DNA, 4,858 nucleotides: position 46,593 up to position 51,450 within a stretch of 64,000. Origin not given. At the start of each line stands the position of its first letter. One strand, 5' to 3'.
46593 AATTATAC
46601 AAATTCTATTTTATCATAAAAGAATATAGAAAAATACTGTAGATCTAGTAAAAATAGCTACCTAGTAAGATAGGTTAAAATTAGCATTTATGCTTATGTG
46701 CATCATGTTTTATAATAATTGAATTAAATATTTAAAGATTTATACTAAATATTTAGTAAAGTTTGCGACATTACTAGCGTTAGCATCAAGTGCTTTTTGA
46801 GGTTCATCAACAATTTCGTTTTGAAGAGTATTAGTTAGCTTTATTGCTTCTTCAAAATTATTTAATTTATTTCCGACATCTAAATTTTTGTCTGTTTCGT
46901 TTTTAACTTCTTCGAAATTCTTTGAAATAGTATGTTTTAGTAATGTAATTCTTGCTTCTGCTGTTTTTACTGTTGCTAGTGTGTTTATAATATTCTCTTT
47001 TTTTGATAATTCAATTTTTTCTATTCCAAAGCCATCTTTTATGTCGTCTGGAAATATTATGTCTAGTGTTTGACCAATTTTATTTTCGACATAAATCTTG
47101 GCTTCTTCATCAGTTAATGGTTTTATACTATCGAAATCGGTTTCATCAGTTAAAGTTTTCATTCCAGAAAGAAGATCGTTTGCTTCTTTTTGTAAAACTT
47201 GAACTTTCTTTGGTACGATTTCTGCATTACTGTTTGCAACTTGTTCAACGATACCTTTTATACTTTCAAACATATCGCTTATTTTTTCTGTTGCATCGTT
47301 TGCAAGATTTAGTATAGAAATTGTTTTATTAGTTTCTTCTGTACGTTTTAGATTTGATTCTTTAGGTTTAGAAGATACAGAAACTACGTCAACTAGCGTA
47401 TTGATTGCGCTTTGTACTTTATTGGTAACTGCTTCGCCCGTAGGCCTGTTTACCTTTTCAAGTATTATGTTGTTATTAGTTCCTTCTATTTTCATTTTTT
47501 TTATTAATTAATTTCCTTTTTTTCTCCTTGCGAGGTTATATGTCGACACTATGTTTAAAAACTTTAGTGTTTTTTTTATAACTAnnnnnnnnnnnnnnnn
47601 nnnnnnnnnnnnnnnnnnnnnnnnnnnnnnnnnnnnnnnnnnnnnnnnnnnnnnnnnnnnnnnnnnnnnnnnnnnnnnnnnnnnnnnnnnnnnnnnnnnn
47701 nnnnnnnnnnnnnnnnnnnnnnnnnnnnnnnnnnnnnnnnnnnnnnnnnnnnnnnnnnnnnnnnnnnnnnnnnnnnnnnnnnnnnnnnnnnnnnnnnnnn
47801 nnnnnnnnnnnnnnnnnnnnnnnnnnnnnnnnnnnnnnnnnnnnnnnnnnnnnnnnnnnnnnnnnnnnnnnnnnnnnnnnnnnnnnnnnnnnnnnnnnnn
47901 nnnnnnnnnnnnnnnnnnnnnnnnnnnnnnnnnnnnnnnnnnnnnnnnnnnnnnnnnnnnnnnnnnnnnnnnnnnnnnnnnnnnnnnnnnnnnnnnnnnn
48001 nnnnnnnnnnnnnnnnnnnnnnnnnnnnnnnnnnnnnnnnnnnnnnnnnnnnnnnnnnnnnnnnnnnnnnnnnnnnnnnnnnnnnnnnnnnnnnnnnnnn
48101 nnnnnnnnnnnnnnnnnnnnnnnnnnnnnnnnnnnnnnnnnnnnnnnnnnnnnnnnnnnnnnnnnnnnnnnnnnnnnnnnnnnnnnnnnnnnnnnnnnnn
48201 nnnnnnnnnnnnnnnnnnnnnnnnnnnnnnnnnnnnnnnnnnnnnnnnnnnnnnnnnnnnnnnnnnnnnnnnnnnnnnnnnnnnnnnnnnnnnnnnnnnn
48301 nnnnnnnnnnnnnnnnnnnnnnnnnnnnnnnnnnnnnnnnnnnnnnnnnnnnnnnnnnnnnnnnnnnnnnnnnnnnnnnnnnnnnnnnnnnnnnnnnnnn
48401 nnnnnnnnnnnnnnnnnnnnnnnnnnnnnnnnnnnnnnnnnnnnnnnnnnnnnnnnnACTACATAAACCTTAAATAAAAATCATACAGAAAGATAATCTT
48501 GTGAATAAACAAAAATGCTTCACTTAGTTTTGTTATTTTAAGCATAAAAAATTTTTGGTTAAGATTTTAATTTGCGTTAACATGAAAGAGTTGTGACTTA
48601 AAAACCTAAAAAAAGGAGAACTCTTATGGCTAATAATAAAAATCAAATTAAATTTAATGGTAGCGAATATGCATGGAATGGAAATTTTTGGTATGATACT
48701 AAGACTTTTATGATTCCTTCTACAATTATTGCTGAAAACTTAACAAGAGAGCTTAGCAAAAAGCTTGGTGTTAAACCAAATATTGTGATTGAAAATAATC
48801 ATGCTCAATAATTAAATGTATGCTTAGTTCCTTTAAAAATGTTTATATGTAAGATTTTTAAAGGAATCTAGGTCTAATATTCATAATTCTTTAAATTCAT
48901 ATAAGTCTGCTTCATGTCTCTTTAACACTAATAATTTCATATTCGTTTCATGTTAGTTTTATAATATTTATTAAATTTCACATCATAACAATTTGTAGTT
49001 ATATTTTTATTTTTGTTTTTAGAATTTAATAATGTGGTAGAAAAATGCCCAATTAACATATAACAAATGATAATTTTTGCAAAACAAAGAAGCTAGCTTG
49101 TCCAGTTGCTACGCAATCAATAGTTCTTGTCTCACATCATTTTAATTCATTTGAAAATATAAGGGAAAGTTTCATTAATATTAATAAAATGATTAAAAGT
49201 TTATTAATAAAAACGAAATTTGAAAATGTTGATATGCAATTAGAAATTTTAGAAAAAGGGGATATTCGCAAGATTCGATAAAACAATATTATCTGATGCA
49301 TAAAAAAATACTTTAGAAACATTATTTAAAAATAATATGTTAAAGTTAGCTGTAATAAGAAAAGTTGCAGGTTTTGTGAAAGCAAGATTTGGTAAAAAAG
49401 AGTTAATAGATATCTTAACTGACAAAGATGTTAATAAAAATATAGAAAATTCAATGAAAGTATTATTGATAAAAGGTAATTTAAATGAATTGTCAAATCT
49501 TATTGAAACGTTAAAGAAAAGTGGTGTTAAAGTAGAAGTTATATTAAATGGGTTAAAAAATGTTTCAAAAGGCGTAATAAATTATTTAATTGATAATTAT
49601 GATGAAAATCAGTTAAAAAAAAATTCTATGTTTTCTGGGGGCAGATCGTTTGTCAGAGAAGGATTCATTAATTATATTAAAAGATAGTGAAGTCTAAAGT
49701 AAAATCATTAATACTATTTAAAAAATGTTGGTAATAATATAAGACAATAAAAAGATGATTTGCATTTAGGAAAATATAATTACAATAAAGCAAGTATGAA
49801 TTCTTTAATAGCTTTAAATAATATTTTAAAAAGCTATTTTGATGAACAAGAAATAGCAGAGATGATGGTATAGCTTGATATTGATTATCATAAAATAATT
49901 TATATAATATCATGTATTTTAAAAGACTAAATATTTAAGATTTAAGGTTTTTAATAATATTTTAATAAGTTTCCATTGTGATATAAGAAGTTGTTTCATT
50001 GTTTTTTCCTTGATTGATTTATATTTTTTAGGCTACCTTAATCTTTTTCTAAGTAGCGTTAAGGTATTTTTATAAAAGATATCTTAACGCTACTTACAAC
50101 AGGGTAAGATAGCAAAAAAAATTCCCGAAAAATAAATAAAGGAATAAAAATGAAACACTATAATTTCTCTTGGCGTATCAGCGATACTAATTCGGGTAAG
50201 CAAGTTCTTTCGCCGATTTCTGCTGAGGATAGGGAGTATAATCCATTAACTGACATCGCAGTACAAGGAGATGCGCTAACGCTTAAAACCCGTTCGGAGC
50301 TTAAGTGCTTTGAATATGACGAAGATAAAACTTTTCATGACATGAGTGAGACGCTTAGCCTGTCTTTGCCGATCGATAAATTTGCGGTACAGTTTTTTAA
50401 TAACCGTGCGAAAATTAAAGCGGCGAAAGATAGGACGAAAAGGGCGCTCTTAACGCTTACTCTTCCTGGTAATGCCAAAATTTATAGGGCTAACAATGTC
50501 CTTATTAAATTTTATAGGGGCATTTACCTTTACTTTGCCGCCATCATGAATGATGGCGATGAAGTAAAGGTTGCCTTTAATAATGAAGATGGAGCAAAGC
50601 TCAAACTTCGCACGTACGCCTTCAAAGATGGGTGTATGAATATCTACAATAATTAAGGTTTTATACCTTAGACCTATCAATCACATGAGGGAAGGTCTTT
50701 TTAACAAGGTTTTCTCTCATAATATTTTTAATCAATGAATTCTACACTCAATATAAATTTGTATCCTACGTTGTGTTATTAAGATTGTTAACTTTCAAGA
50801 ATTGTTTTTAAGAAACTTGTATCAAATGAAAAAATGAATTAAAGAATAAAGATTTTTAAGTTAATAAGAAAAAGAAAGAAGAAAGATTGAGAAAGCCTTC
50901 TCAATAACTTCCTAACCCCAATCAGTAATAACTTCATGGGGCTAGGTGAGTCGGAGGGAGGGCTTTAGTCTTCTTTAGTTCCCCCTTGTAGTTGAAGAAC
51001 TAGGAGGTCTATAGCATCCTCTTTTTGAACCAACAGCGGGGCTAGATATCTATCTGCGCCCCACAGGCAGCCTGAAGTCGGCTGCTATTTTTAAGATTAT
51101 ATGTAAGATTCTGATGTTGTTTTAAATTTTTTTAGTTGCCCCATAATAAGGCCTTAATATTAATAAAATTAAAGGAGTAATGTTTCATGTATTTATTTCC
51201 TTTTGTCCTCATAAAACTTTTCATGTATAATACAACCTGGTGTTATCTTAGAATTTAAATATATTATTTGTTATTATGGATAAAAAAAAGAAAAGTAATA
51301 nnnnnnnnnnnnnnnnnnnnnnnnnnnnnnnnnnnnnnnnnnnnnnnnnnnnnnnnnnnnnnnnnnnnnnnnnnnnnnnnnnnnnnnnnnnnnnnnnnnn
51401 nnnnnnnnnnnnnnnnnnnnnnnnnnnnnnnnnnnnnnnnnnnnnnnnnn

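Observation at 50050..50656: Compositionally foreign gene (about 42% GC in a 30% GC genome) guarded by a perfect 13-bp operator-like inverted repeat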

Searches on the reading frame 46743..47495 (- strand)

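Call 5: search_protein_families(library=pfam, proteins=[window:46743-47495:-], max_evalue=0.1)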
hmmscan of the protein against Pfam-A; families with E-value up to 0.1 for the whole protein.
window:46743-47495:- (251 aa): 1 family
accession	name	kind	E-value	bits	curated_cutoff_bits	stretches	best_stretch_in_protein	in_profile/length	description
PF18440.7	GlcNAc-1_reg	-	0.061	14.2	26.4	0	179-216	44-81/87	Putative GlcNAc-1 phosphotransferase regulatory domain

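Call 9: search_protein_families(library=ncbifam, proteins=[window:46743-47495:-], max_evalue=0.1)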
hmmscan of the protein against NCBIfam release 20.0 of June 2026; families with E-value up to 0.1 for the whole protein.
window:46743-47495:- (251 aa): 2 families
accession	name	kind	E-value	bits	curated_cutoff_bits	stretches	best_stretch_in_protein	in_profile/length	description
NF002140.0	PRK00977.1-4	equivalog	0.0071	16.1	71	0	211-230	37-56/81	exodeoxyribonuclease VII small subunit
NF007598.0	PRK10244.1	equivalog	0.016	15.7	78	1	68-110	41-83/88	anti-adapter protein IraP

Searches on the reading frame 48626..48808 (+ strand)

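Call 5: search_protein_families(library=pfam, proteins=[window:48626-48808:+], max_evalue=0.1)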
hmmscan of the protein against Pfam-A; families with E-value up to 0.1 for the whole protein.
window:48626-48808:+ (61 aa): 0 families

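Call 9: search_protein_families(library=ncbifam, proteins=[window:48626-48808:+], max_evalue=0.1)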
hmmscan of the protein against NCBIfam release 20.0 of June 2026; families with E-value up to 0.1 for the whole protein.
window:48626-48808:+ (61 aa): 1 family
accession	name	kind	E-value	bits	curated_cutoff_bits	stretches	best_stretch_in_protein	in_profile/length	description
NF003074.0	PRK03995.1-6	equivalog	0.034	13.4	481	1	8-55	24-75/272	D-aminoacyl-tRNA deacylase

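Call 44: search_protein_families(library=phrogs, proteins=[window:48626-48808:+], max_evalue=0.1)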
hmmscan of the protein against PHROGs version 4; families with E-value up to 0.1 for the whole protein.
window:48626-48808:+ (61 aa): 0 families

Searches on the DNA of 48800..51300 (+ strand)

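Call 68: search_rna_families(source=window, start=48800, end=51300, threshold=evalue, max_evalue=1)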
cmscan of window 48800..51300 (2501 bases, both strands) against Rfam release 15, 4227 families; matches with E-value up to 1: 3.
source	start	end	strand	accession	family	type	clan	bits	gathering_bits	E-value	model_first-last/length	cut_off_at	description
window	50021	50123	+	RF04095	MIR9746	Gene; miRNA;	-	30.4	79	0.0025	1-110/110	no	MIR9746 microRNA precursor family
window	50022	50124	-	RF04095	MIR9746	Gene; miRNA;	-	26.1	79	0.035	1-110/110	no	MIR9746 microRNA precursor family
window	50033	50112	+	RF00876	mir-684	Gene; miRNA;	-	20.9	100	0.61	1-86/86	no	mir-684 microRNA precursor family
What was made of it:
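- On Any described RNA family (Rfam 15): At E up to 1, the only matches are generic miRNA-precursor hairpin models far below threshold (call 68).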

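Call 101: build_rna_model(alignment_id=A8, structure=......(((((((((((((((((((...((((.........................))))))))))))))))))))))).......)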
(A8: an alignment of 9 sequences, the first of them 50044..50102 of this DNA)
Model R1 built from alignment A8 (9 sequences, 87 columns); structure: as given.
model positions 59; base pairs 23; branch points 0; effective number of sequences 2.72; information 0.945 bits per position. Calibrated on 0.2 Mb of random sequence (short: E-values are rough).
structure used (alignment columns):
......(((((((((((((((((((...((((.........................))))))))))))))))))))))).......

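Call 102: search_with_rna_model(model_id=R1, sources=[window, L001, L002, L003, L004, L030, L031, L032, L033, L034, L051, L052], max_evalue=10)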
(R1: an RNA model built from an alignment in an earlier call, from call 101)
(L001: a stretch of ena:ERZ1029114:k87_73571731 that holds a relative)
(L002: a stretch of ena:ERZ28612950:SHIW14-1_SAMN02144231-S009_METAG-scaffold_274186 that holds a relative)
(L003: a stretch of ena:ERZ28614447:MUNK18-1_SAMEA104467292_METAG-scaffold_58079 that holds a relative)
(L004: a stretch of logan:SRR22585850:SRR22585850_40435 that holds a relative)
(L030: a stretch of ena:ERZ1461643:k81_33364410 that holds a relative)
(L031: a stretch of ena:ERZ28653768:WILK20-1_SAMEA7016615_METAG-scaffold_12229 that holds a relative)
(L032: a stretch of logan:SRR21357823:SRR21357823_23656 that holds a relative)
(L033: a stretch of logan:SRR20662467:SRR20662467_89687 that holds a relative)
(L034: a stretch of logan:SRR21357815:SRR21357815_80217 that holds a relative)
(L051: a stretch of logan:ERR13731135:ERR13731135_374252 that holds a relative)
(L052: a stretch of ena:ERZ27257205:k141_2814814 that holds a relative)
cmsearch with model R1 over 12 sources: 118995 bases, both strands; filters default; matches with E-value up to 10: 48.
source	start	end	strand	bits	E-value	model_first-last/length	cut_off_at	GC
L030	9891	9949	+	82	3e-18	1-59/59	no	0.25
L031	2867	2925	+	82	3e-18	1-59/59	no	0.25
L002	305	363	+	81.6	3.8e-18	1-59/59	no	0.29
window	50044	50102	+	80.5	7.3e-18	1-59/59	no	0.27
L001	243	301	+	80.5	7.3e-18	1-59/59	no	0.27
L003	1193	1251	+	80.5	7.3e-18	1-59/59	no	0.27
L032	3464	3522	+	80.5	7.3e-18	1-59/59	no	0.27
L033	904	962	+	80.5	7.3e-18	1-59/59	no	0.27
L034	1196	1254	+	80.5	7.3e-18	1-59/59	no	0.27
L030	11590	11647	+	77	5.9e-17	1-59/59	no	0.28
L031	4566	4623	+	77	5.9e-17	1-59/59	no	0.28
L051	2268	2326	+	74.8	2.2e-16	1-59/59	no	0.29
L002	1340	1418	+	74.3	2.9e-16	1-59/59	no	0.27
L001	1265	1342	+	73.1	6.3e-16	1-59/59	no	0.27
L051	1350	1411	+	70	4e-15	1-59/59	no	0.23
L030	9891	9949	-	66.4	3.4e-14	1-59/59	no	0.25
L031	2867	2925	-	66.4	3.4e-14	1-59/59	no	0.25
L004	460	538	+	62.4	3.9e-13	1-59/59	no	0.2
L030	11590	11647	-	61.7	6e-13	1-59/59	no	0.28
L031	4566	4623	-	61.7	6e-13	1-59/59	no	0.28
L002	305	363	-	56.9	1.1e-11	1-59/59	no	0.29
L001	1265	1342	-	55.6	2.4e-11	1-59/59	no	0.27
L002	1340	1418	-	55.3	2.7e-11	1-59/59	no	0.27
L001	243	301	-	55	3.3e-11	1-59/59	no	0.27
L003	1193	1251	-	55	3.3e-11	1-59/59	no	0.27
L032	3464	3522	-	55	3.3e-11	1-59/59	no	0.27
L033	904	962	-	55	3.3e-11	1-59/59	no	0.27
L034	1196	1254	-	55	3.3e-11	1-59/59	no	0.27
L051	1350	1411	-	54.1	5.6e-11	1-59/59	no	0.23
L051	2268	2326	-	51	3.7e-10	1-59/59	no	0.29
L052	1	37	+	40.6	1.9e-07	23-59/59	5'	0.24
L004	460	538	-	36.7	1.9e-06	1-59/59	no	0.2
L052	1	37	-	26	0.0012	1-37/59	3'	0.24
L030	1998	2063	+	24.8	0.0026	1-59/59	no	0.23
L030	1996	2065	-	24.6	0.003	1-59/59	no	0.23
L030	12355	12421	-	19.8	0.052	1-59/59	no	0.31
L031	5331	5397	-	19.8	0.052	1-59/59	no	0.31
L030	2205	2247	+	18.8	0.094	1-59/59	no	0.16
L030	12355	12421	+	17.8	0.17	1-59/59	no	0.31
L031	5331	5397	+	17.8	0.17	1-59/59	no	0.31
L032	5637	5720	-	13.3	2.6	1-59/59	no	0.2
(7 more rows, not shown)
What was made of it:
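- Checked: A covariance model of the hairpin finds one strong hit in the window, 80.5 bits, with the next best at 17.5 bits (call 102).
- The covariance model scores 15-26 bits higher on the + strand (call 102).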

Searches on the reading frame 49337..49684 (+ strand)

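Call 5: search_protein_families(library=pfam, proteins=[window:49337-49684:+], max_evalue=0.1)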
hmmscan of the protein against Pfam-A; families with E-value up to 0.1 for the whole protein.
window:49337-49684:+ (116 aa): 1 family
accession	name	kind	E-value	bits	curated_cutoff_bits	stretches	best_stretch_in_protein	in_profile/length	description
PF04309.18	G3P_antiterm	-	0.058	13.3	27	1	28-88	7-70/173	Glycerol-3-phosphate responsive antiterminator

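Call 9: search_protein_families(library=ncbifam, proteins=[window:49337-49684:+], max_evalue=0.1)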
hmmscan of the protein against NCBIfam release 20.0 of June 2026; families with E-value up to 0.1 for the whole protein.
window:49337-49684:+ (116 aa): 2 families
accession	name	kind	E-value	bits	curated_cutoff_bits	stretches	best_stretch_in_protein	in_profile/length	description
NF033694.1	perox_inhi_SPIN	equivalog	0.057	13.8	45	1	21-66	49-94/99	SPIN family peroxidase inhibitor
NF052568.1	PolamExpPaeASal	equivalog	0.081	11.7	500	1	7-76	253-319/424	polyamine export protein PaeA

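Call 44: search_protein_families(library=phrogs, proteins=[window:49337-49684:+], max_evalue=0.1)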
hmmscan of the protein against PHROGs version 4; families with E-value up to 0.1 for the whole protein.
window:49337-49684:+ (116 aa): 2 families
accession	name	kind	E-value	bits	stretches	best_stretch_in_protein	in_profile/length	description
phrog_11973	-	unknown function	0.0054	17.9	1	19-92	33-104/112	-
phrog_168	-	DNA, RNA and nucleotide metabolism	0.044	14.5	1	8-98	187-276/314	clamp loader of DNA polymerase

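Call 45: search_protein_families(library=padloc, proteins=[window:49337-49684:+], max_evalue=0.1)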
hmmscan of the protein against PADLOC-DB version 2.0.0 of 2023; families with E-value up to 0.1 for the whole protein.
window:49337-49684:+ (116 aa): 0 families
